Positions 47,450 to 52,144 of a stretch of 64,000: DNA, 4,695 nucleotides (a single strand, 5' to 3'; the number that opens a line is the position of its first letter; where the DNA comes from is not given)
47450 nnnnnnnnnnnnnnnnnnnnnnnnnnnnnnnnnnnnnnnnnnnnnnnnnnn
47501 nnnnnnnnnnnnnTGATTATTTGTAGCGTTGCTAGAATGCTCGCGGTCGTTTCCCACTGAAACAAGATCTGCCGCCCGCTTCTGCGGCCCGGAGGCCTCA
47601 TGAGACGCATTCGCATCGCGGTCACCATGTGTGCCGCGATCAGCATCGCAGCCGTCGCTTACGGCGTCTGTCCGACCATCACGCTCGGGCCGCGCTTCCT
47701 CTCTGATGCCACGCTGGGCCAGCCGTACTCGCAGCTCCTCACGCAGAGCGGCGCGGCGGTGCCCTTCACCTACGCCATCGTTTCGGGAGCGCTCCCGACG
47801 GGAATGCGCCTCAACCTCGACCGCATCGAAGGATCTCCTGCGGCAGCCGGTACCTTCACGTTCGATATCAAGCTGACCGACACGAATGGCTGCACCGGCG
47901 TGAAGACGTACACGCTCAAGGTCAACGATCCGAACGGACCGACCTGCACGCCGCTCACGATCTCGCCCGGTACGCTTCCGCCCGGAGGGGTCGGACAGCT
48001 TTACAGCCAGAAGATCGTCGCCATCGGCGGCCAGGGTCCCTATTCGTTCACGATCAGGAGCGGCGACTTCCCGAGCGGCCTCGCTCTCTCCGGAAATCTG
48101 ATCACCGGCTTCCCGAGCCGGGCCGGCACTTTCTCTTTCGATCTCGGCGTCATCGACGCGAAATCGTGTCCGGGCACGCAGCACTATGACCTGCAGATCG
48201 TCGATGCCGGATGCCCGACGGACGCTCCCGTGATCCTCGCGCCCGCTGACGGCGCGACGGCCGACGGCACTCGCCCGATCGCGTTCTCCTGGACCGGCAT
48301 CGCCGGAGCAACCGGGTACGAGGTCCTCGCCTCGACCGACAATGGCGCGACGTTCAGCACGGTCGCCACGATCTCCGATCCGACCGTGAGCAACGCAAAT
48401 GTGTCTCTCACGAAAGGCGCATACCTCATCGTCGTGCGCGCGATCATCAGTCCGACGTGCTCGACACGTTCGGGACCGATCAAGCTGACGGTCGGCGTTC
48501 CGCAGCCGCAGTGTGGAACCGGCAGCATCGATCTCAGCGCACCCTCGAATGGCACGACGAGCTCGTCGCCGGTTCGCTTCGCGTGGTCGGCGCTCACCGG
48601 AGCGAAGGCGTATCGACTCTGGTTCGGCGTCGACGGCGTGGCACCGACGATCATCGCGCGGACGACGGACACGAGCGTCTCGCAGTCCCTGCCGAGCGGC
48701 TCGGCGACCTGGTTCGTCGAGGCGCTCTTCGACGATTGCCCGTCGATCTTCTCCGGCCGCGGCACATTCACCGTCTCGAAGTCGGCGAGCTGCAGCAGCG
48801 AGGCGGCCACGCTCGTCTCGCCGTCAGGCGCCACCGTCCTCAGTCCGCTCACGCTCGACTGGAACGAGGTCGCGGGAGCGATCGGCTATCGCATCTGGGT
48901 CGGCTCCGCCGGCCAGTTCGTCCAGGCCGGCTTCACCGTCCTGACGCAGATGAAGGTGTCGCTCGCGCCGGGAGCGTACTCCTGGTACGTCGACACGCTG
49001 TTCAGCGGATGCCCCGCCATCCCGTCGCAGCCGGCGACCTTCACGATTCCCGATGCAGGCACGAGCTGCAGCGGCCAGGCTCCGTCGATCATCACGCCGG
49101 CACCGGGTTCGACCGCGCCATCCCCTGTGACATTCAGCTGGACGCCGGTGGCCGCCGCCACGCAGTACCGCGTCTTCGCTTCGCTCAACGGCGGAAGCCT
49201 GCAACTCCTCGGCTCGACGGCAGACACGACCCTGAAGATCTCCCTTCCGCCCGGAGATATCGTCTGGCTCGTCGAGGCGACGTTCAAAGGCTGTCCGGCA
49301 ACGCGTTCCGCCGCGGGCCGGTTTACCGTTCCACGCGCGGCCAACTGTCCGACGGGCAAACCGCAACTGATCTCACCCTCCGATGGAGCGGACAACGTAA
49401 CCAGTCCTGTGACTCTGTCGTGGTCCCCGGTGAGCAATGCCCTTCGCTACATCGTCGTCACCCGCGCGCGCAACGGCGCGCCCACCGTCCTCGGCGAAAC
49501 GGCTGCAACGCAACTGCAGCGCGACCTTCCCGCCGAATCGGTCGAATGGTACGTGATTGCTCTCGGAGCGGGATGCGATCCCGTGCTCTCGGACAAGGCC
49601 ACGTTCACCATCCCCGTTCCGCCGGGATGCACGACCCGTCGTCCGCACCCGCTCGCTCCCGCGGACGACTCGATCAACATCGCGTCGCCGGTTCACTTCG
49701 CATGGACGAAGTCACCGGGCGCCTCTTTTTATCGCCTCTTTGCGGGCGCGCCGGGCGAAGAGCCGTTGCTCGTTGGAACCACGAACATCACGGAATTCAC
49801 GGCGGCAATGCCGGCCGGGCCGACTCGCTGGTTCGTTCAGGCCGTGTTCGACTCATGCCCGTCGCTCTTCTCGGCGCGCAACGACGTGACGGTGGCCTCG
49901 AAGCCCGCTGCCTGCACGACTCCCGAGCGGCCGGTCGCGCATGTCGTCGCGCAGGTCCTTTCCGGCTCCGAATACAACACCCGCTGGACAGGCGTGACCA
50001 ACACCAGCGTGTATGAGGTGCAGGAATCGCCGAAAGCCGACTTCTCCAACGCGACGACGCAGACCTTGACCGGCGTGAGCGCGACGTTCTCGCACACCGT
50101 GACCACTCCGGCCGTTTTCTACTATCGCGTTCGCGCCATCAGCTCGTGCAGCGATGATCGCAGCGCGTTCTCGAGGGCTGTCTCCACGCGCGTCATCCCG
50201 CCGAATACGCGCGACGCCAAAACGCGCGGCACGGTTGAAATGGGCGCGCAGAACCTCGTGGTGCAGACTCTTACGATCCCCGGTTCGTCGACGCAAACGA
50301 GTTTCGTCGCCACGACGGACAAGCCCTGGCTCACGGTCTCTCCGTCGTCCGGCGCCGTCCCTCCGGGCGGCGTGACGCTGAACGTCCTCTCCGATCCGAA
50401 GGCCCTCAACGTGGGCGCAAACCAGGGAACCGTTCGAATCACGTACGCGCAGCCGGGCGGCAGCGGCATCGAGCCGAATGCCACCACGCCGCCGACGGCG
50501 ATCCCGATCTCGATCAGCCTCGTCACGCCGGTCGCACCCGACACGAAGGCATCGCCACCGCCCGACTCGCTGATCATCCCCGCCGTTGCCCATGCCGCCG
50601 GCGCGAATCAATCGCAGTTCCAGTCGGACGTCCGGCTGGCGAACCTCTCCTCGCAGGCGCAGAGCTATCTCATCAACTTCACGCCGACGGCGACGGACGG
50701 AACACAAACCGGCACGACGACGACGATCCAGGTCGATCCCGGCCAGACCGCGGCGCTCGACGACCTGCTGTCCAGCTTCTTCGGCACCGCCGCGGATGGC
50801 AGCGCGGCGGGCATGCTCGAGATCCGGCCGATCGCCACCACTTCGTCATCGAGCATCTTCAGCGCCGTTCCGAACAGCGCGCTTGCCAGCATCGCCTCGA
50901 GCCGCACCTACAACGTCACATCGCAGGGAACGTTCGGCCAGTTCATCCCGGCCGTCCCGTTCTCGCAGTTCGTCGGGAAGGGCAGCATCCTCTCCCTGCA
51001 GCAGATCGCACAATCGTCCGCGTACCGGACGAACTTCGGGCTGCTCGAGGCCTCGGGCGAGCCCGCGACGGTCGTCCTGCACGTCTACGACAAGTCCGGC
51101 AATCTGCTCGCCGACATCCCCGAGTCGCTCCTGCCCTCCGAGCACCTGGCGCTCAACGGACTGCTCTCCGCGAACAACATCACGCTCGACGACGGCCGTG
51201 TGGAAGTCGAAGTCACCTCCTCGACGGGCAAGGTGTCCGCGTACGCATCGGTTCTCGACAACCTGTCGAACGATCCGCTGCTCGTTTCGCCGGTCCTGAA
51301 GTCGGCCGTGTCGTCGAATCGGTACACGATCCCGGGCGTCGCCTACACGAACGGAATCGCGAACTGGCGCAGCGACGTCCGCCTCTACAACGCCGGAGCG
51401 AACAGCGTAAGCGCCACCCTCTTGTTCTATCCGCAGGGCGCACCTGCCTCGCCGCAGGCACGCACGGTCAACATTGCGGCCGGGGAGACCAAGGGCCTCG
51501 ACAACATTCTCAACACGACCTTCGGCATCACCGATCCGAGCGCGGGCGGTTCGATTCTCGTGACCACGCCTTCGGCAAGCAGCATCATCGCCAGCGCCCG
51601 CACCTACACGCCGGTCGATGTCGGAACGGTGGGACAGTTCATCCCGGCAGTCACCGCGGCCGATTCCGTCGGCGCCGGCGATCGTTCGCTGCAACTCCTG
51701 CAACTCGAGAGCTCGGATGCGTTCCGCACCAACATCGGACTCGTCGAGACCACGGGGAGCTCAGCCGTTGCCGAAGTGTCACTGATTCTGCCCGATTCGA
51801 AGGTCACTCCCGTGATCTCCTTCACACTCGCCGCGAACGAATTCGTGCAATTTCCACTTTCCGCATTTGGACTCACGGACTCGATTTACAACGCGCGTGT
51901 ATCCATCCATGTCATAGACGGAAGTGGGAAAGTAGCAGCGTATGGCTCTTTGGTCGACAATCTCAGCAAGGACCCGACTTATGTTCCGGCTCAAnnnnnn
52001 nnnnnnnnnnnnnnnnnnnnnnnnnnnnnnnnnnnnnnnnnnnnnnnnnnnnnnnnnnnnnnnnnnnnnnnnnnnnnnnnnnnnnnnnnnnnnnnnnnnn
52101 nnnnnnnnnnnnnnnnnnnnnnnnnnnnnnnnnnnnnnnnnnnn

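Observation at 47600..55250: Tandem giant secreted paralogs carrying a duplicated, unassigned ~220-aa C-terminal module and an identical C-terminal octapeptide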

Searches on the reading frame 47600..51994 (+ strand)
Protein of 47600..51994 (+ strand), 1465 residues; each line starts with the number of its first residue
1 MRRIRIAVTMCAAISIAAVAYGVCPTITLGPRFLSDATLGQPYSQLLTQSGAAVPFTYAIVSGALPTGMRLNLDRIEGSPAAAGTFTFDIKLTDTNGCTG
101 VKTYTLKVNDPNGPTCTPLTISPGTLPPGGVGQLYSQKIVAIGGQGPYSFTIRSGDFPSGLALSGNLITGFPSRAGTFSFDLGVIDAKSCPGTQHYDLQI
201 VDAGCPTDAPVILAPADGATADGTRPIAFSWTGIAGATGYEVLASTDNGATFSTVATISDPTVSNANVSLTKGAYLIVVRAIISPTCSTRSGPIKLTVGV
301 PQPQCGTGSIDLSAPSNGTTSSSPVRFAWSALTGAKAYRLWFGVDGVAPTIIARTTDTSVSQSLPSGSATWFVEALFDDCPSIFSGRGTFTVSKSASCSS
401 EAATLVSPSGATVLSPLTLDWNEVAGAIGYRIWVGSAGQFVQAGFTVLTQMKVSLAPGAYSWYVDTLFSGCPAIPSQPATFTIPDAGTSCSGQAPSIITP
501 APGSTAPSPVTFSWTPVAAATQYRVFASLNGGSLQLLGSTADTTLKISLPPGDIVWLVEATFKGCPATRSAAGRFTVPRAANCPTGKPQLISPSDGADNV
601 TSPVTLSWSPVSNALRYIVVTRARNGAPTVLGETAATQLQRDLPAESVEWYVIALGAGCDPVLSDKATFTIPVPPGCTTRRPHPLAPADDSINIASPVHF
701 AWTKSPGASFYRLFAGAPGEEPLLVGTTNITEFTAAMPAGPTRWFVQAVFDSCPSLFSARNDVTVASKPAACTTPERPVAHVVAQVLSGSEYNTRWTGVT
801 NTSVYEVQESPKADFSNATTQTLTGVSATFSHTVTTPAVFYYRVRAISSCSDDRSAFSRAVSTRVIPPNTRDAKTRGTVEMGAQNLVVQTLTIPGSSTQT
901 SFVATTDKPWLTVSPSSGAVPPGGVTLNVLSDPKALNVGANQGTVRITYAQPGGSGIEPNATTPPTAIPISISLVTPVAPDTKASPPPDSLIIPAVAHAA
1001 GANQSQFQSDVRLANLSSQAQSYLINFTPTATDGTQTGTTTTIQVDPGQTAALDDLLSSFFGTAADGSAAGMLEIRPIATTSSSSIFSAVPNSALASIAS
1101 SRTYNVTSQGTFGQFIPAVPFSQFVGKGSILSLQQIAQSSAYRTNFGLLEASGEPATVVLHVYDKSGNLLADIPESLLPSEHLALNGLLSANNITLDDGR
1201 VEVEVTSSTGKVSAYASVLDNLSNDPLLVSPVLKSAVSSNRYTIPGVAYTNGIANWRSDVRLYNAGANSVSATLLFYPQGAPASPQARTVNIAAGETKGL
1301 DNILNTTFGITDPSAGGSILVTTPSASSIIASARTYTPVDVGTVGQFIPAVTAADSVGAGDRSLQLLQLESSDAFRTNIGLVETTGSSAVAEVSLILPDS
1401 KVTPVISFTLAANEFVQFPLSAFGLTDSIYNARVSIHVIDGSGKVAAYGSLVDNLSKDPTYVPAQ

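Call 3: search_protein_families(library=pfam, proteins=[window:47600-51994:+], max_evalue=1)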
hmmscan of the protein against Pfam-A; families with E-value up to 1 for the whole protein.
window:47600-51994:+ (1465 aa): 5 families
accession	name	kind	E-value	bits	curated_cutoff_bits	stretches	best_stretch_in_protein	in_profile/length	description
PF05345.18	He_PIG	-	4.5e-13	49.9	24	2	34-109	10-96/96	Putative Ig domain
PF21910.2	GH85_C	-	3.9e-06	27.6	27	0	510-544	19-53/95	GH85 endohexosaminidases, C-terminal domain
PF19190.6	BACON_2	-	0.00023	21.4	25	1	889-947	19-81/94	Viral BACON domain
PF24547.1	DUF7601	-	0.013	16.5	27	0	85-113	19-47/116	Domain of unknown function (DUF7601)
PF08329.16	ChitinaseA_N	-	0.021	14.9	21.2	1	82-121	81-120/133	Chitinase A, N-terminal domain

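Call 4: search_protein_families(library=ncbifam, proteins=[window:47600-51994:+], max_evalue=1)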
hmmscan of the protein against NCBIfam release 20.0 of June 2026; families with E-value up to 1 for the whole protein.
window:47600-51994:+ (1465 aa): 1 family
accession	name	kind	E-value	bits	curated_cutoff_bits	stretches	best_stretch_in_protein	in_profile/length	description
NF047756.1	LIC11435_fam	equivalog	0.046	12.5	380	0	419-462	2-45/360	LIC11435 family protein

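Call 73: find_encoding_contigs(protein=window:47600-51994:+, flank=10000, max_places=3)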
Protein window:47600-51994:+ (1465 aa): 2 contigs read that carry it; 1 place shown.
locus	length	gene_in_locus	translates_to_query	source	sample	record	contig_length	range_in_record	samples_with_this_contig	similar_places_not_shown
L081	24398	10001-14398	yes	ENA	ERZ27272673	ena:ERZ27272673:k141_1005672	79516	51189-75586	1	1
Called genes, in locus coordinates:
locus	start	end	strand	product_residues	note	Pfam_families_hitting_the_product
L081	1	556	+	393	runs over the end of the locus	PF02771:Acyl-CoA_dh_N, PF02770:Acyl-CoA_dh_M, PF00441:Acyl-CoA_dh_1, PF08028:Acyl-CoA_dh_2, PF22924:ACOX_C_alpha1 (faint)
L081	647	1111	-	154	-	-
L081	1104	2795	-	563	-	PF17899:Peptidase_M61_N, PF05299:Peptidase_M61, PF13180:PDZ_2, PF17820:PDZ_6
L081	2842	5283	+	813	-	PF00069:Pkinase, PF01636:APH (faint), PF07714:PK_Tyr_Ser-Thr, PF03109:ABC1 (weak), PF07719:TPR_2 (faint), PF13414:TPR_11 (faint), PF13181:TPR_8 (faint), PF13431:TPR_17 (faint)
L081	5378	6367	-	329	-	PF02445:NadA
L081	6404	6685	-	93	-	PF01713:Smr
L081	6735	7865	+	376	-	PF00025:Arf (weak)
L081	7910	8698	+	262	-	-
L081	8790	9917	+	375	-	PF00291:PALP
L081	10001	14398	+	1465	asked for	PF05345:He_PIG, PF21910:GH85_C (faint)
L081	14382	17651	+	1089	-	PF21910:GH85_C (faint)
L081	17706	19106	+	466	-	PF00890:FAD_binding_2, PF01134:GIDA (faint), PF01266:DAO (faint), PF07992:Pyr_redox_2, PF12831:FAD_oxidored, PF13738:Pyr_redox_3 (weak), PF00070:Pyr_redox, PF02852:Pyr_redox_dim, +3 more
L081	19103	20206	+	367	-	PF00676:E1_dh, PF13292:DXP_synthase_N (weak)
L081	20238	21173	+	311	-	PF02779:Transket_pyr, PF02780:Transketolase_C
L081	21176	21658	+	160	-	PF22784:PTP-SAK, PF22785:Tc-R-P, PF13350:Y_phosphatase3 (weak), PF00782:DSPc, PF22741:PTP-NADK (weak), PF00102:Y_phosphatase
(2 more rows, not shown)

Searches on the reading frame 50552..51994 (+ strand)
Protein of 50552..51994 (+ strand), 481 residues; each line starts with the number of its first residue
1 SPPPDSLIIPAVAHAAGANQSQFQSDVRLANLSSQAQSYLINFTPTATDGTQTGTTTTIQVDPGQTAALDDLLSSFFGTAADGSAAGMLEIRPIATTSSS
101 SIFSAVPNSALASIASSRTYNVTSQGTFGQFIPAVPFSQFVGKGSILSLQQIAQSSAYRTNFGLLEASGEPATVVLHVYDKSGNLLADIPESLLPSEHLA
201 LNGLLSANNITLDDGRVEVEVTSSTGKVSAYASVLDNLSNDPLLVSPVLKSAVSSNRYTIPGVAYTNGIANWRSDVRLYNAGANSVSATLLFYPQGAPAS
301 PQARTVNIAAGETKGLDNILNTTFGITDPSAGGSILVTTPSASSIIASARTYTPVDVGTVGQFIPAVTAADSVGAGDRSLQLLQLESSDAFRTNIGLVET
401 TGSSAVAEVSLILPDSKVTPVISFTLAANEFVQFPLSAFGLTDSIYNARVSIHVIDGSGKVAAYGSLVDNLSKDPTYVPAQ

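Call 18: find_related_loci(query=A2, collection=genome_contigs, flank=10000)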
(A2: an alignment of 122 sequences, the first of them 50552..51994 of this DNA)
Query A2 (481 aa) in genome_contigs; peptide patterns used: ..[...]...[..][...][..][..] (x = any residue, [..] = any of these).
469 stretches matched a pattern; 463 encode a relative of the query (tblastn E <= 1e-3); the best 80 are kept; 80 distinct loci.
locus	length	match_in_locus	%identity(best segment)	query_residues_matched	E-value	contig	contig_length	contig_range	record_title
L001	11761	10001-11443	81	1-481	0e+0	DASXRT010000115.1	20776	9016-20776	MAG TPA_asm: Thermoanaerobaculia bacterium isolate SMAG_U4647 k141_1005331, whole genome shotgun sequence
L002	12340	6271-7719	78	1-481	0e+0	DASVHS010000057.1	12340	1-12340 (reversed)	MAG TPA_asm: Thermoanaerobaculia bacterium isolate SMAG_U2973 k141_589542, whole genome shotgun sequence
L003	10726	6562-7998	80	1-481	0e+0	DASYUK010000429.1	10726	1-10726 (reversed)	MAG TPA_asm: Thermoanaerobaculia bacterium isolate SMAG_U4593 k141_2271064, whole genome shotgun sequence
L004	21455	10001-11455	73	1-481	0e+0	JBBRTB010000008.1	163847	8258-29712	MAG: Thermoanaerobaculia bacterium isolate La2_metabat2.171 La2_metabat2.171_K_1151486L163847_cov_37.0008, whole genome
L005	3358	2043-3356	74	1-480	0e+0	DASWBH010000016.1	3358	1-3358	MAG TPA_asm: Thermoanaerobaculia bacterium isolate SMAG_U2677 k141_461713, whole genome shotgun sequence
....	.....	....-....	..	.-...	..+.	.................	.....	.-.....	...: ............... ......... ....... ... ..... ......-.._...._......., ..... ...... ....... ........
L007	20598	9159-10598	60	1-481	0e+0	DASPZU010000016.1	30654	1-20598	MAG TPA_asm: Thermoanaerobaculia bacterium isolate SMAG_U11627 k141_412037, whole genome shotgun sequence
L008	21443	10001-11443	58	1-481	0e+0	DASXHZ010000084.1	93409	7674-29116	MAG TPA_asm: Thermoanaerobaculia bacterium isolate SMAG_U5208 k141_2866198, whole genome shotgun sequence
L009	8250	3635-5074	58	2-481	0e+0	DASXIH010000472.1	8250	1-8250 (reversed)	MAG TPA_asm: Thermoanaerobaculia bacterium isolate SMAG_U5216 k141_2801263, whole genome shotgun sequence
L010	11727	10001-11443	59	1-481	3e-180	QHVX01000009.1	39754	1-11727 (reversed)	MAG: Acidobacteria bacterium isolate gp7 AA11 14_1009_16_40cm_scaffold_9453_curated, whole genome shotgun sequence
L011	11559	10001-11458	59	1-481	4e-180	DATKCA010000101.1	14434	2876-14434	MAG TPA_asm: Thermoanaerobaculia bacterium isolate SMAG_U14434 k141_61263, whole genome shotgun sequence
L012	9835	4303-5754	59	1-481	3e-180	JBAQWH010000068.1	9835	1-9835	MAG: Thermoanaerobaculia bacterium isolate MFD12012_ilm_asm_bin17 k127_1236, whole genome shotgun sequence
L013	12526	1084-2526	57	1-481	9e-180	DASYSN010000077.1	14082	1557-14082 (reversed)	MAG TPA_asm: Thermoanaerobaculia bacterium isolate SMAG_U4539 k141_1162222, whole genome shotgun sequence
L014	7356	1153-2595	57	1-481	8e-177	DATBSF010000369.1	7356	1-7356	MAG TPA_asm: Thermoanaerobaculia bacterium isolate SMAG_U4150 k141_1268422, whole genome shotgun sequence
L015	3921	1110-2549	59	1-481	0e+0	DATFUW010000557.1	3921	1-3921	MAG TPA_asm: Thermoanaerobaculia bacterium isolate SMAG_U9447 k141_254658, whole genome shotgun sequence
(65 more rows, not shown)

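Call 29: predict_structure(alignment_id=A2)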
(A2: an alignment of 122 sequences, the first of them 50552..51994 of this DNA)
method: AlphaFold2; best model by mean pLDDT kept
length: 481 residues; sequences in the alignment: 122
mean_pLDDT: 92.6   pTM: 0.91
mean pLDDT of the five models: 92.6, 91.8, 91.7, 91.3, 91.0
residues with pLDDT >= 90: 404; 70-90: 45; 50-70: 28; < 50: 4
segments of 3 or more residues with pLDDT < 50: 104-107
pLDDT, mean of each block of 10 residues (from residue 1): 86 66 88 93 81 86 94 87 82 72 51 89 88 94 97 97 95 98 98 93 96 97 97 94 95 97 94 98 98 97 98 98 97 98 98 95 97 97 97 98 98 94 98 98 96 98 97 95 94
secondary structure, 60 per line:
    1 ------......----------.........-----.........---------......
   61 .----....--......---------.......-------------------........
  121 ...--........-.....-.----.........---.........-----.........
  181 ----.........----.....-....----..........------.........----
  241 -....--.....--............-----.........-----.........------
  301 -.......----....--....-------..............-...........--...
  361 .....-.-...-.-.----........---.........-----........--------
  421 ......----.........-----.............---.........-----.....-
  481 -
elements in order: E7-12 E23-31 E37-45 E55-61 E66-69 H72-77 E87-93 E113-123 E126-133 E146-154 E158-166 E172-180 E185-193 E198-202 H204-207 E212-221 E228-236 E242-245 E255-266 E272-280 E286-294 E302-308 E313-316 H319-322 E330-343 E345-355 E358-365 E380-387 E391-399 E405-412 E421-426 E431-435 H436-439 E445-457 E461-469 E475-479

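Call 41: fold_search(model_id=the predicted structure, library=pdb)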
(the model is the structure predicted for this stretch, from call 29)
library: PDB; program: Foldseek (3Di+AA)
matches with E <= 10: 989; with E <= 0.001: 1
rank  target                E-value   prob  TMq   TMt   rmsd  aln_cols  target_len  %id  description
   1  9fx3_A                4.9e-04  0.28  0.12  0.07  26.4       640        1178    9  Structure of active human CD109 (released 2025-03-19)
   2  9fx2                  1.4e-03  0.28  0.13  0.06  22.8       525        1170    8  Structure of methylamine activated CD109 (released 2025-03-19)
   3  2wii_A                1.7e-03  0.18  0.12  0.10  23.2       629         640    7  Complement C3b in complex with factor H domains 1-4 (released 2009-06-09)
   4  1nc7_D                2.4e-03  1.00  0.20  0.74   4.2       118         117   12  Crystal Structure of Thermotoga maritima 1070 (released 2003-07-01)
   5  3prx_B                2.6e-03  0.28  0.13  0.06  27.1       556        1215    8  Structure of Complement C5 in Complex with CVF and SSL7 (released 2011-01-19)
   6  1wcd                  3.3e-03  0.33  0.13  0.15  19.2       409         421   10  Crystal structure of IBDV T1 virus-like particle reveals a missing link in icosahedral viruses evolution (released 2005-04-05)
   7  3lh9_B                3.3e-03  0.13  0.10  0.11  23.0       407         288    8  Crystal structure of mouse VPS26B(L197S/R199E) in spacegroup P41 21 2 (released 2010-02-02)
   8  6xi3                  3.7e-03  0.18  0.11  0.13  41.1       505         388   11  Crystal structure of tetra-tandem repeat in extending region of large adhesion protein (released 2020-10-14)
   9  1nc7_A                3.9e-03  1.00  0.20  0.77   2.9       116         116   13  Crystal Structure of Thermotoga maritima 1070 (released 2003-07-01)
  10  1nc7_B                4.3e-03  1.00  0.20  0.75   4.2       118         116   12  Crystal Structure of Thermotoga maritima 1070 (released 2003-07-01)
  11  5jpm_A                5.2e-03  0.16  0.12  0.10  22.0       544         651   10  Structure of the complex of human complement C4 with MASP-2 rebuilt using iMDFF (released 2016-08-10)
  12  6r21_a                5.2e-03  0.11  0.11  0.08  38.0       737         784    8  Cryo-EM structure of T7 bacteriophage fiberless tail complex (released 2019-09-04)
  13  8cem_E                5.4e-03  0.23  0.14  0.12  23.0       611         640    8  Structure of bovine native C3, re-refinement (released 2023-04-05)
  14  3lh9_A                5.4e-03  0.10  0.08  0.11  22.4       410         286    8  Crystal structure of mouse VPS26B(L197S/R199E) in spacegroup P41 21 2 (released 2010-02-02)
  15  2df7_O                6.0e-03  0.25  0.14  0.15  19.5       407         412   11  Crystal structure of infectious bursal disease virus VP2 subviral particle (released 2006-06-27)
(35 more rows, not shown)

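Call 56: search_protein_families(library=pfam, alignment_id=A2, max_evalue=0.01)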
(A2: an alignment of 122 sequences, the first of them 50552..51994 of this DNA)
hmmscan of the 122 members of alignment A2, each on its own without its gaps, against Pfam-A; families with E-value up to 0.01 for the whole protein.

A. member 1, window:50552-51994:+ (481 aa): 0 families

B. families by the number of members that match (of 122 scanned): 6 families
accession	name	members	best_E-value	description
PF18986.5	DUF5719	61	1.7e-10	Family of unknown function (DUF5719)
PF02369.22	Big_1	3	0.0051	Bacterial Ig-like domain (group 1)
PF01326.24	PPDK_N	1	8.4e-11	Pyruvate phosphate dikinase, AMP/ATP-binding domain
PF19116.6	DUF5801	1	0.0028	Domain of unknown function (DUF5801)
PF10648.15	Gmad2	1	0.0059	Immunoglobulin-like domain of bacterial spore germination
PF10610.15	Tafi-CsgC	1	0.0092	Thin aggregative fimbriae synthesis protein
